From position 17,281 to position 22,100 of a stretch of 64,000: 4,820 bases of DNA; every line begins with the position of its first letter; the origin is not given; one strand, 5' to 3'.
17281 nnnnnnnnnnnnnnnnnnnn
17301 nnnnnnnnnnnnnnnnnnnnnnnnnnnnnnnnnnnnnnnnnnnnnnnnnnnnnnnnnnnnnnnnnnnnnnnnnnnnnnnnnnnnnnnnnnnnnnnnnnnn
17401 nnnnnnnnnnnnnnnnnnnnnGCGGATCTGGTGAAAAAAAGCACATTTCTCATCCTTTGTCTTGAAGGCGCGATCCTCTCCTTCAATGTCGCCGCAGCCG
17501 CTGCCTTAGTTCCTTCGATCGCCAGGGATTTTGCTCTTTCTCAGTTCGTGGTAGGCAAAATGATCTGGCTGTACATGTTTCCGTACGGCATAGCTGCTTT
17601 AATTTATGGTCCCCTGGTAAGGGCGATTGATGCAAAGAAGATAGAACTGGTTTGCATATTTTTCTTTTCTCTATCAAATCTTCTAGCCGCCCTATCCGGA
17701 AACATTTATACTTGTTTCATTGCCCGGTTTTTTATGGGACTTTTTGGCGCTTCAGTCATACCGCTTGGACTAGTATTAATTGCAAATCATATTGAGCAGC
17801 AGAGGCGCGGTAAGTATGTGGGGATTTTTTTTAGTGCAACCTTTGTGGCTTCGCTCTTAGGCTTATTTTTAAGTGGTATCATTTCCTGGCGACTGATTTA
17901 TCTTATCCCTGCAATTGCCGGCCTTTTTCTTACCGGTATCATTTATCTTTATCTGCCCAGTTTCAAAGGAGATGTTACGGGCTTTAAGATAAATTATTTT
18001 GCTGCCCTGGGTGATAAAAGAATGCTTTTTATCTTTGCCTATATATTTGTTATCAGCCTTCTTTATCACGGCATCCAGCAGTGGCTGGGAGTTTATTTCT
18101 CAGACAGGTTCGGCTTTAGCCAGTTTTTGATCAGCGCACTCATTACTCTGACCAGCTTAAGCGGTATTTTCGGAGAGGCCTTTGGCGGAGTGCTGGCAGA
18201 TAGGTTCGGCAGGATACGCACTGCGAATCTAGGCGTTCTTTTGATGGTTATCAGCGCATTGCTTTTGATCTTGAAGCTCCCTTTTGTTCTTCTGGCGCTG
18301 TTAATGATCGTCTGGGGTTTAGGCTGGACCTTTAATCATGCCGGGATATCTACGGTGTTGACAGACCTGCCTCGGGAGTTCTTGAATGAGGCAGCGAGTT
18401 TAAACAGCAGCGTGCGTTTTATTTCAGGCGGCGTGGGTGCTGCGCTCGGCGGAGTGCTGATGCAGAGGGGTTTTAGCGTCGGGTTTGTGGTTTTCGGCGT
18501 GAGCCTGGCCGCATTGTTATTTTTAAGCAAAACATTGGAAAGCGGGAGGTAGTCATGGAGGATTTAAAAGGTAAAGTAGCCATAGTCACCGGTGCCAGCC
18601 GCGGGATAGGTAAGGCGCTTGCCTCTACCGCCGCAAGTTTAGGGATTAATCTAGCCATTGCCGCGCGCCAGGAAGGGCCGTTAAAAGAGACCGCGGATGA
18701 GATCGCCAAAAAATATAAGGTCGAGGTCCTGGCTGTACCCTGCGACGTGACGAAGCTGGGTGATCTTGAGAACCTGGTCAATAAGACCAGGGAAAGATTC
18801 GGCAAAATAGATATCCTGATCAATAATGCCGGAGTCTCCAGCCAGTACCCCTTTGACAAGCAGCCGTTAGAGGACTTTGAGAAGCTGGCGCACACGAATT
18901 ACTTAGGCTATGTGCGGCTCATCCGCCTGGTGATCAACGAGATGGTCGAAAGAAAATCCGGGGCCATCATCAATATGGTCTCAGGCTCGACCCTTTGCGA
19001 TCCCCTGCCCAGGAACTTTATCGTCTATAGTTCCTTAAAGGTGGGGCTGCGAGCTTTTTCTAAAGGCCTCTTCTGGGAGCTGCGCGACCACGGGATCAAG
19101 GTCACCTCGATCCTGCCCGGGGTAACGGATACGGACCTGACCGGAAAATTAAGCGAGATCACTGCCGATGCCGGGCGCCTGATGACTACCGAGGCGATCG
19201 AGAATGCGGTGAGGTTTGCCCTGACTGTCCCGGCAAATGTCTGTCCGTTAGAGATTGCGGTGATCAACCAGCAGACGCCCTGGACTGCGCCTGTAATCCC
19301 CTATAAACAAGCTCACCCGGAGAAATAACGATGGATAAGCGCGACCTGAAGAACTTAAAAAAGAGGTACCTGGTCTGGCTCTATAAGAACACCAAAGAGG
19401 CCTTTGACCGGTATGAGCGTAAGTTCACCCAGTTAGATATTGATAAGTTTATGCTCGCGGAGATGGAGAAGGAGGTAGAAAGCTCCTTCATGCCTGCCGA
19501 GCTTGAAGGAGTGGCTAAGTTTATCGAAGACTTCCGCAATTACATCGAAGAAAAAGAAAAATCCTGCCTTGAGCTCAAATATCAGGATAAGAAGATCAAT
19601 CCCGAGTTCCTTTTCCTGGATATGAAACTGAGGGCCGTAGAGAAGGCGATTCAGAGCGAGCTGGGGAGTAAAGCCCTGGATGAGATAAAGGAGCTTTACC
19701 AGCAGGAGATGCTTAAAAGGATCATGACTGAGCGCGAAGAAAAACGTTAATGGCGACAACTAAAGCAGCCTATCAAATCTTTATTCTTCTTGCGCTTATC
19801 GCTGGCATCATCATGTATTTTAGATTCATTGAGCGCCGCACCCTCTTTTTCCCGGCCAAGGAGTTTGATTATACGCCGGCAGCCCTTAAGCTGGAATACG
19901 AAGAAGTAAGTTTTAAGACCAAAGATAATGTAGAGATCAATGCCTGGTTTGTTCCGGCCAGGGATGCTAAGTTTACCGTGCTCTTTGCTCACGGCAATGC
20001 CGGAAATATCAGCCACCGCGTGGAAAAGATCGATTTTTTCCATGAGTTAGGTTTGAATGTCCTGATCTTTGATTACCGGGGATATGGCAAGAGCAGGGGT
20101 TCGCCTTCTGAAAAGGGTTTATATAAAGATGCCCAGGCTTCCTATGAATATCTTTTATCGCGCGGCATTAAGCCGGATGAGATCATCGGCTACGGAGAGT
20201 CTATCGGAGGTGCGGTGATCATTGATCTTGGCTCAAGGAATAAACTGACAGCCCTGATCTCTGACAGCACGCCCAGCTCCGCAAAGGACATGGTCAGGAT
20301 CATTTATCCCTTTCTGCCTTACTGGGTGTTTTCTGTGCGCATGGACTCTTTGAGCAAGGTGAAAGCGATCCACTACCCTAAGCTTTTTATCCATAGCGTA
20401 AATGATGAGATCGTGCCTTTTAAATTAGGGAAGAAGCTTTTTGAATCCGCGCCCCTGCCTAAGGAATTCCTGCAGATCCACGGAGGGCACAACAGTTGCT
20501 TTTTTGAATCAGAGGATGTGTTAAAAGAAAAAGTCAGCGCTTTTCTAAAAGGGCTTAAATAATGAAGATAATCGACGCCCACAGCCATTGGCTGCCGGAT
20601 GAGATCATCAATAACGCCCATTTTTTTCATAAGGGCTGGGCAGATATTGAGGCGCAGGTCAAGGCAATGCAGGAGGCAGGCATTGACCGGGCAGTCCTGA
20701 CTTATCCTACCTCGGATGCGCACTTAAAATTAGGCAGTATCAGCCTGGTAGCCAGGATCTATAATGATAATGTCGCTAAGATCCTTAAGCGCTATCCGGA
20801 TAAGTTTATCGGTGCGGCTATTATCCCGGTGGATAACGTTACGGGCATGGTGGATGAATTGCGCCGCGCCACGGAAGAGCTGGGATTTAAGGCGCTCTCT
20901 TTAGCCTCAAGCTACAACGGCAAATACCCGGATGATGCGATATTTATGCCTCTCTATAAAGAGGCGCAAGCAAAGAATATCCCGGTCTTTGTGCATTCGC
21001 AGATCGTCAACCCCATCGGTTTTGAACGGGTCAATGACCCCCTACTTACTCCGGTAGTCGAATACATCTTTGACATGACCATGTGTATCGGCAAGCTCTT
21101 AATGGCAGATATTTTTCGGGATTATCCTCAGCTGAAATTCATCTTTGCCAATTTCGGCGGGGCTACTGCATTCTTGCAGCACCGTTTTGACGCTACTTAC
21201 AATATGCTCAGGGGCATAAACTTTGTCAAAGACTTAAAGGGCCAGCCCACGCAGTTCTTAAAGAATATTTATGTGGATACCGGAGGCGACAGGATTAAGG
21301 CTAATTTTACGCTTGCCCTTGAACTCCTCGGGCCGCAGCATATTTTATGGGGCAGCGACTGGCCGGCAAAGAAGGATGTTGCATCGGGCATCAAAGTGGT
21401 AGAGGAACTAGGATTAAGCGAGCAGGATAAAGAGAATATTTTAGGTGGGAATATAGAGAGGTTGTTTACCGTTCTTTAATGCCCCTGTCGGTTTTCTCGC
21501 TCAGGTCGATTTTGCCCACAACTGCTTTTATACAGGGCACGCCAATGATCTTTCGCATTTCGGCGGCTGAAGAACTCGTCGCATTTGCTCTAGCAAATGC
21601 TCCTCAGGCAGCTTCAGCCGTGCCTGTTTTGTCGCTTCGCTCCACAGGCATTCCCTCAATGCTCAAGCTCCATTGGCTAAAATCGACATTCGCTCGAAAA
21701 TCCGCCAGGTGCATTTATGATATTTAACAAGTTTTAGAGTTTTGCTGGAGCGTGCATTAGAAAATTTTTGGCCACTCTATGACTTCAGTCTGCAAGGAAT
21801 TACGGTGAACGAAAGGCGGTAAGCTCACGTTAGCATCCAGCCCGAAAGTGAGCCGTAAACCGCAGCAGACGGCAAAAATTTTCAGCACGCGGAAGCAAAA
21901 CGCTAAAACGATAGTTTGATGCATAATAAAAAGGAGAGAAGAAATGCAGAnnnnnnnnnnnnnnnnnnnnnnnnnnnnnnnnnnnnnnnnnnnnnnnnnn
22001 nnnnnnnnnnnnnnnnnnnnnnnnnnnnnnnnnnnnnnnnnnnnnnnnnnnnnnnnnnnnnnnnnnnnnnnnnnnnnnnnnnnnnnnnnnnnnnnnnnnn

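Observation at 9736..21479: Compact type II PKS-like operon (KS-alpha/KS-beta/ACP + two cyclases + KR + B12-radical SAM) in a diderm, non-actinobacterial context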

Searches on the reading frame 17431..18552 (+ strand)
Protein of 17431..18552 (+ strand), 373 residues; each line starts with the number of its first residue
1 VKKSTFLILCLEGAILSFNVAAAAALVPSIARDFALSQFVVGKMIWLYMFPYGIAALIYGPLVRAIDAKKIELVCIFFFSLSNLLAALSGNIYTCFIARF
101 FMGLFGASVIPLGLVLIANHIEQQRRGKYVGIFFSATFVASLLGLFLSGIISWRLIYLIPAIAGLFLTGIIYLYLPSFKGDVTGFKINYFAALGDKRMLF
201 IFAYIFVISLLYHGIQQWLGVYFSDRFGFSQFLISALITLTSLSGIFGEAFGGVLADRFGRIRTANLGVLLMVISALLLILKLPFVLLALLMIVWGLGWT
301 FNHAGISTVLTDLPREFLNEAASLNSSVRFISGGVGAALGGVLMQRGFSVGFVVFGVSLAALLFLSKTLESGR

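Call 3: search_protein_families(library=pfam, proteins=[window:17431-18552:+], max_evalue=0.01)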
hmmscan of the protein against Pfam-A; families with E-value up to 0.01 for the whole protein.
window:17431-18552:+ (373 aa): 3 families
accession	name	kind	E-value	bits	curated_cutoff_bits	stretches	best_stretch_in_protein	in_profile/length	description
PF07690.21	MFS_1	-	2.1e-40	139.1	33.4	1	14-337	6-347/347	Major Facilitator Superfamily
PF00083.30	Sugar_tr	-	0.00011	21.7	22.3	0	212-309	23-126/452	Sugar (and other) transporter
PF03137.26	OATP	-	0.00033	19.5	25.8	1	92-151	133-192/545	Organic Anion Transporter Polypeptide (OATP) family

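Call 5: search_protein_families(library=ncbifam, proteins=[window:17431-18552:+], max_evalue=0.01)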
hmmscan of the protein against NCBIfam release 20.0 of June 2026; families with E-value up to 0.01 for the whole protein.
window:17431-18552:+ (373 aa): 32 families (the best 25 are shown)
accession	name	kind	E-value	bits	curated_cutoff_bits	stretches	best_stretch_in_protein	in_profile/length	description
TIGR00711.1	efflux_EmrB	subfamily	8.1e-21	74.3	230.2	2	18-180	16-181/485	DHA2 family efflux MFS transporter permease subunit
TIGR00895.1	2A0115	subfamily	3.4e-18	65.7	418.55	2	6-176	23-193/398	aromatic acid/H+ symport family MFS transporter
TIGR00880.1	2_A_01_02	superfamily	4.3e-17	62.6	131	2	48-175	3-138/141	multidrug resistance protein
TIGR00893.1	2A0114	subfamily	5.7e-17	61.7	395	2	27-176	17-170/399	D-galactonate transporter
TIGR00710.1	efflux_Bcr_CflA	subfamily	2.2e-14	53.7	200.9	1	24-341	25-349/385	Bcr/CflA family efflux MFS transporter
NF007498.0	PRK10091.1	equivalog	3.4e-13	49.3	499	1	8-366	7-370/390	MFS transporter AraJ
TIGR00900.1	2A0121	subfamily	5.8e-12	45.6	319.6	2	3-152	208-360/364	H+ Antiporter protein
NF002921.0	PRK03545.1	equivalog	2.2e-11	43.3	401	1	22-364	31-379/396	sugar transporter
TIGR00881.1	2A0104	subfamily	3e-10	39.7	407.75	2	23-171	14-166/379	phosphoglycerate transporter protein PgtP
NF012175.1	tet_MFS_L_K_45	equivalog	1.7e-09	37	650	1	14-166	10-167/444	Tet(L)/Tet(K)/Tet(45) family tetracycline efflux MFS transporter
NF007578.0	PRK10213.1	equivalog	1.9e-08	33.8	584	1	24-356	40-377/396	purine ribonucleoside efflux pump NepI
NF002962.0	PRK03633.1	equivalog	2.6e-08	33.4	361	1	8-364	9-364/382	MFS transporter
NF008314.0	PRK11102.1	equivalog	2.7e-08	33.5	303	1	6-345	12-367/396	Bcr/CflA family multidrug efflux MFS transporter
NF012183.0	tet_MFS_K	exception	2.8e-08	33.1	925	1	7-173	17-188/459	tetracycline efflux MFS transporter Tet(K)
TIGR00886.1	2A0108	subfamily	5.6e-08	32.3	311.7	1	214-297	243-336/368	NarK family nitrate/nitrite MFS transporter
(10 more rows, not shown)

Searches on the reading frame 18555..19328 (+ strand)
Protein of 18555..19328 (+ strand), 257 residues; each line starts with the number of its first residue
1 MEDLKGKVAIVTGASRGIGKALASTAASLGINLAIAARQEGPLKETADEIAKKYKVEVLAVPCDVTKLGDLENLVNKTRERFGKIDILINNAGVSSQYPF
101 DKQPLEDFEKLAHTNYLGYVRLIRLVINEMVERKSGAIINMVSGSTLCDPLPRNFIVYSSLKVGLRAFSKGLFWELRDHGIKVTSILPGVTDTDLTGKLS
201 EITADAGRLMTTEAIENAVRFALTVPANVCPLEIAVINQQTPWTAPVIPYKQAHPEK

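Call 4: search_protein_families(library=pfam, proteins=[window:18555-19328:+], max_evalue=0.01)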
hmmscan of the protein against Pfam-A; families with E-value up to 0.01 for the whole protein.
window:18555-19328:+ (257 aa): 4 families
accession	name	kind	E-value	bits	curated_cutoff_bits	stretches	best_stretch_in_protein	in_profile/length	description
PF00106.31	adh_short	-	1.2e-51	175.4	26.6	1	7-200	1-191/195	short chain dehydrogenase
PF13561.12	adh_short_C2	-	1.2e-36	126.9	27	1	13-218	1-212/236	Enoyl-(Acyl carrier protein) reductase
PF08659.16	KR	-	4.4e-11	43.4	22.6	1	10-129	4-126/180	KR domain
PF23441.1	SDR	-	4.1e-07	30.1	27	1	15-196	16-199/258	SDR-like rossmann domain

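Call 6: search_protein_families(library=ncbifam, proteins=[window:18555-19328:+], max_evalue=0.01)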
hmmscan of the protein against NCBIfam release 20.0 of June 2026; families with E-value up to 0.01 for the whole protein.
window:18555-19328:+ (257 aa): 230 families (the best 25 are shown)
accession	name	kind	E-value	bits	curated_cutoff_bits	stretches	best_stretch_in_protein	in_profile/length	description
NF005806.0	PRK07666.1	equivalog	1.3e-45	155.5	286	1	1-226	2-224/239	3-ketoacyl-ACP reductase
NF004825.0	PRK06181.1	equivalog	2.9e-42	144.8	215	1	1-196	1-193/268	SDR family oxidoreductase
NF005594.0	PRK07326.1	equivalog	4.7e-42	144.1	271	1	2-236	2-229/237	SDR family oxidoreductase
NF005559.1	PRK07231.1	subfamily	7.7e-42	143.5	215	1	4-206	2-201/249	glucose 1-dehydrogenase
NF005878.0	PRK07825.1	subfamily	5.9e-39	134.1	287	1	2-221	5-215/278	short chain dehydrogenase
NF005672.0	PRK07454.1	equivalog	2.6e-38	131.6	234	1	6-223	6-221/241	SDR family oxidoreductase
NF004198.0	PRK05653.1-3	equivalog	4.6e-37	127.8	296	1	2-201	3-199/248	3-oxoacyl-ACP reductase FabG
NF006070.0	PRK08213.1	subfamily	5.1e-37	127.8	279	1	3-201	9-209/259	gluconate 5-dehydrogenase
NF005495.0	PRK07109.1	subfamily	2.8e-36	125.4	264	1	3-196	5-197/334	SDR family oxidoreductase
NF004521.0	PRK05866.1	equivalog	3.1e-36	125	368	1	3-232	37-265/294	SDR family oxidoreductase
TIGR01830.1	3oxo_ACP_reduc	equivalog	3.2e-36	125.2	297.75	1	9-205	1-195/239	3-oxoacyl-[acyl-carrier-protein] reductase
NF040690.1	mycolate_SDR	equivalog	3.9e-36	124.8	380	1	6-191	8-189/265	mycolate reductase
NF004792.0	PRK06139.1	equivalog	5.4e-35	121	308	1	2-194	4-194/327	SDR family oxidoreductase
NF004196.0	PRK05650.1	equivalog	4.4e-34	117.8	297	1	10-215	6-212/272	SDR family oxidoreductase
NF009093.0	PRK12429.1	subfamily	4.8e-34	117.8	258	1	3-207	2-203/259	3-hydroxybutyrate dehydrogenase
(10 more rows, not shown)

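Call 30: search_solved_structures(query=window:18555-19328:+, max_evalue=1e-20)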
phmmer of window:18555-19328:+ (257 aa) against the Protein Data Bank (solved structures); distinct sequences matched with E-value up to 1e-20: 90 (the best 60 are shown).
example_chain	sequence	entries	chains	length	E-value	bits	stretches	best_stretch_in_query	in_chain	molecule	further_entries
2jah_A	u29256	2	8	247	5e-31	111.1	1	4-234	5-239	CLAVULANIC ACID DEHYDROGENASE | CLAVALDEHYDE DEHYDROGENASE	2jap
1vl8_A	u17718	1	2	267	2e-30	109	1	3-197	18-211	Gluconate 5-dehydrogenase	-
2uvd_A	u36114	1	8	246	2.4e-28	102.3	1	4-210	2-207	3-OXOACYL-(ACYL-CARRIER-PROTEIN) REDUCTASE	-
1i01_A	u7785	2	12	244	1.3e-27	99.9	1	4-224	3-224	BETA-KETOACYL [ACP] REDUCTASE | 3-oxoacyl-[acyl-carrier protein] reductase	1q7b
2hq1_A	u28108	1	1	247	1.5e-27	99.6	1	3-201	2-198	Glucose/ribitol dehydrogenase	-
1q7c_A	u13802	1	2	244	2.5e-27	99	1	4-224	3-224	3-oxoacyl-[acyl-carrier protein] reductase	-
2et6_A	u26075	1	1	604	7.1e-27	97.5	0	3-190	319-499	(3R)-hydroxyacyl-CoA dehydrogenase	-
9fe6_A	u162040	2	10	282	8.2e-27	97.2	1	3-196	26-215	SDR family oxidoreductase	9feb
4rzh_A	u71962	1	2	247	8.2e-27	97.2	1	4-227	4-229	3-oxoacyl-[acyl-carrier protein] reductase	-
4jro_A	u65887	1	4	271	2.2e-26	95.9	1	4-222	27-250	FabG protein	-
6t5x_A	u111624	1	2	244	3.1e-26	95.4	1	4-226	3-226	3-oxoacyl-[acyl-carrier-protein] reductase FabG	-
6t7m_A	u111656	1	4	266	3.8e-26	95.1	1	4-225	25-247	3-oxoacyl-[acyl-carrier-protein] reductase FabG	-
3r1i_A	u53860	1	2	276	4.3e-26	94.9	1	3-201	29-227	Short-chain type dehydrogenase/reductase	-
4m8s_A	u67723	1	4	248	5.3e-26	94.6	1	2-206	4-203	Putative 3-oxoacyl-[acyl-carrier protein] reductase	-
6t77_A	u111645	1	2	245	5.9e-26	94.4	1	4-227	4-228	3-oxoacyl-ACP reductase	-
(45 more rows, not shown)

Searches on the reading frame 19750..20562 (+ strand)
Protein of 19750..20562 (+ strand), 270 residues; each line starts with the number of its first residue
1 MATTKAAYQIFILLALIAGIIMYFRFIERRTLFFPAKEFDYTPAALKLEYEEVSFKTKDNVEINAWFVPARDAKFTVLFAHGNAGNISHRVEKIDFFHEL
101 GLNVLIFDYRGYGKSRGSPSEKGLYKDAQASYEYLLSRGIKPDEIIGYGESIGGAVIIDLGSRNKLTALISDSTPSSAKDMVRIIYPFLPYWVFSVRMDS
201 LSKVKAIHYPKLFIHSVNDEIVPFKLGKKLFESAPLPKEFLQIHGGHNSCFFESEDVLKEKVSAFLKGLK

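Call 4: search_protein_families(library=pfam, proteins=[window:19750-20562:+], max_evalue=0.01)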
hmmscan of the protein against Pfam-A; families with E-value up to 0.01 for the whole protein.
window:19750-20562:+ (270 aa): 4 families
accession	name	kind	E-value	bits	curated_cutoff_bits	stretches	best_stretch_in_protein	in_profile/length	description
PF12146.15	Hydrolase_4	-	1.8e-12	47.5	27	1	73-171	3-106/239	Serine aminopeptidase, S33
PF00561.26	Abhydrolase_1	-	1.4e-07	31.9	25.8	1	76-188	2-119/245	alpha/beta hydrolase fold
PF05677.18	DUF818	-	3.3e-07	30.1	20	1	96-218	166-300/365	Chlamydia CHLPS protein (DUF818)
PF12697.13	Abhydrolase_6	-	2.6e-05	25.4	26.3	1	77-178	1-100/217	Alpha/beta hydrolase family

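Call 6: search_protein_families(library=ncbifam, proteins=[window:19750-20562:+], max_evalue=0.01)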
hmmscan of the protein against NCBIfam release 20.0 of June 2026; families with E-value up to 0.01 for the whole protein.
window:19750-20562:+ (270 aa): 10 families
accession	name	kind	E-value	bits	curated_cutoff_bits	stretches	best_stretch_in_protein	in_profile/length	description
NF042907.1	CPn0927_CPn0928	subfamily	5.9e-14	51.7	200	1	59-220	114-296/357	CPn0927/CPn0928 family alpha/beta hydrolase fold protein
TIGR03611.1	RutD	equivalog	4.6e-06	26.2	238.5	0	73-163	12-100/258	pyrimidine utilization protein D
TIGR02427.1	protocat_pcaD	equivalog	7.6e-06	25.5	255.85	0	198-267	183-251/251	3-oxoadipate enol-lactonase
NF047920.1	lactonase_UilS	equivalog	1.8e-05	24.6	400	1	69-170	19-126/285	UilS family quorum-quenching N-acyl-homoserine lactonase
NF058651.1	GESAG_HSLs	subfamily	0.00039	19.6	430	1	126-160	119-153/296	GESAG motif subfamily hormone-sensitive lipase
NF050089.1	i_nPHAscl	equivalog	0.00043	19.4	300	0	74-161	18-102/288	intracellular short-chain-length polyhydroxyalkanoate depolymerase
NF045526.1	SdbBC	equivalog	0.00053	19.3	400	1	99-159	125-186/367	Dot/Icm T4SS effector alpha/beta hydrolase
NF011457.0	PRK14875.1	equivalog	0.0021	17.1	307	0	61-163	122-218/372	acetoin dehydrogenase dihydrolipoyllysine-residue acetyltransferase subunit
NF052543.1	PhlpBipLPA4030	equivalog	0.0027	17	450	1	67-160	63-159/312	phospholipase BipL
NF045948.1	ProImpepThrmp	equivalog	0.0073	15.8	500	0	68-185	19-143/291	proline iminopeptidase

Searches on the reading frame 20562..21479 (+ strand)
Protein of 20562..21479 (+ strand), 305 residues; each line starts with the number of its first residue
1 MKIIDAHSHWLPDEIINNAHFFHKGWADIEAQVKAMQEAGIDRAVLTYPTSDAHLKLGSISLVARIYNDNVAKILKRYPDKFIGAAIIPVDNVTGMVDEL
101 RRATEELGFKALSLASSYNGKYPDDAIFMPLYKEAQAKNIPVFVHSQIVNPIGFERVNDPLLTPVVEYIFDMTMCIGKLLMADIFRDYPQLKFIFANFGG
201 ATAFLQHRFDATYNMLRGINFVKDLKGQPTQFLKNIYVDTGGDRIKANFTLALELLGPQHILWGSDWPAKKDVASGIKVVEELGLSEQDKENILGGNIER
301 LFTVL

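Call 4: search_protein_families(library=pfam, proteins=[window:20562-21479:+], max_evalue=0.01)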
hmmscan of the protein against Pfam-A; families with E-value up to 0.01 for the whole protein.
window:20562-21479:+ (305 aa): 1 family
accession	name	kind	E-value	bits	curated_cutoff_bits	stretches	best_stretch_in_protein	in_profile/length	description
PF04909.20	Amidohydro_2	-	2.9e-28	99.9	26.4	1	4-302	1-287/289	Amidohydrolase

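Call 6: search_protein_families(library=ncbifam, proteins=[window:20562-21479:+], max_evalue=0.01)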
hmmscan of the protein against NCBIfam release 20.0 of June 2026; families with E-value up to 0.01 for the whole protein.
window:20562-21479:+ (305 aa): 1 family
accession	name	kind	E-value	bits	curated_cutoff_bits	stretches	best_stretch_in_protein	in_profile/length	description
NF052480.1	FuconLaconase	equivalog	2.4e-05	24.1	400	1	243-304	219-286/287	L-fucono-1,5-lactonase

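Call 26: search_solved_structures(query=window:20562-21479:+, max_evalue=0.01)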
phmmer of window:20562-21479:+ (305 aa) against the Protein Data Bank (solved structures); distinct sequences matched with E-value up to 0.01: 40.
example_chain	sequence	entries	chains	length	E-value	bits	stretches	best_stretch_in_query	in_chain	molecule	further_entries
4icm_A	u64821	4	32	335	2.5e-22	82.7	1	36-304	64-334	5-carboxyvanillate decarboxylase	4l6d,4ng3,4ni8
4inf_A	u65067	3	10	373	2.5e-21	79.5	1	30-302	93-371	METAL-DEPENDENT HYDROLASE | 5-Carboxyvanillate Decarboxylase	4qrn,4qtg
4qs5_A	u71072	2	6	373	1.2e-20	77.2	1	30-302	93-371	Ligw2 Decarboxylase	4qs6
4igm_A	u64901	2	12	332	4.6e-19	72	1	28-297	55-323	2-amino-3-carboxymuconate-6-semialdehyde decarboxylase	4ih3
4ofc_A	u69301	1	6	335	4.8e-19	71.9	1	28-297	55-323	2-amino-3-carboxymuconate-6-semialdehyde decarboxylase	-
2wm1_A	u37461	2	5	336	4.9e-19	71.9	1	28-297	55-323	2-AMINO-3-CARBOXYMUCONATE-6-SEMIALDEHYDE DECARBOXYLASE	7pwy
4ign_A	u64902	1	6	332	5e-19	71.9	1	28-297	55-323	2-amino-3-carboxymuconate-6-semialdehyde decarboxylase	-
3nur_A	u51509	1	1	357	1.1e-18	70.7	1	33-297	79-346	Amidohydrolase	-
3s4t_A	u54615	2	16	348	4.1e-17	65.6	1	30-303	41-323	Amidohydrolase 2 | Gamma-resorcylate decarboxylase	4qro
2gwg_A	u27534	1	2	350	3.3e-14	56.1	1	29-211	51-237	4-oxalomesaconate hydratase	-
2dvt_A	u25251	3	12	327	8.3e-14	54.7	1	31-302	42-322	Thermophilic reversible gamma-resorcylate decarboxylase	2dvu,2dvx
3ij6_A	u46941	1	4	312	1.2e-13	54.2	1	65-298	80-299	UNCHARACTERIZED METAL-DEPENDENT HYDROLASE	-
6dxq_A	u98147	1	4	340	3.5e-13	52.7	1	32-303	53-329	4-oxalomesaconate hydratase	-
6dwv_B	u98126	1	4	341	3.5e-13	52.7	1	32-303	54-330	4-oxalomesaconate hydratase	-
2f6k_A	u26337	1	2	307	5.8e-13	52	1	3-270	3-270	metal-dependent hydrolase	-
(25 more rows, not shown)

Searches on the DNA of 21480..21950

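Call 88: search_rna_families(source=window, start=21480, end=21950, threshold=evalue, max_evalue=10)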
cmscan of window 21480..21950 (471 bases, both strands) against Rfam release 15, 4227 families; matches with E-value up to 10: 2.
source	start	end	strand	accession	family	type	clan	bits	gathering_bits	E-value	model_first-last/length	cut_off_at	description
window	21577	21638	-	RF03015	Transposase-2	Gene; sRNA;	-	19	42.7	0.18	1-69/69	no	Transposase-2 RNA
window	21612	21693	-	RF01142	sR19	Gene; snRNA; snoRNA; CD-box;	-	9.8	45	8.6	1-63/63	no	Small nucleolar RNA sR19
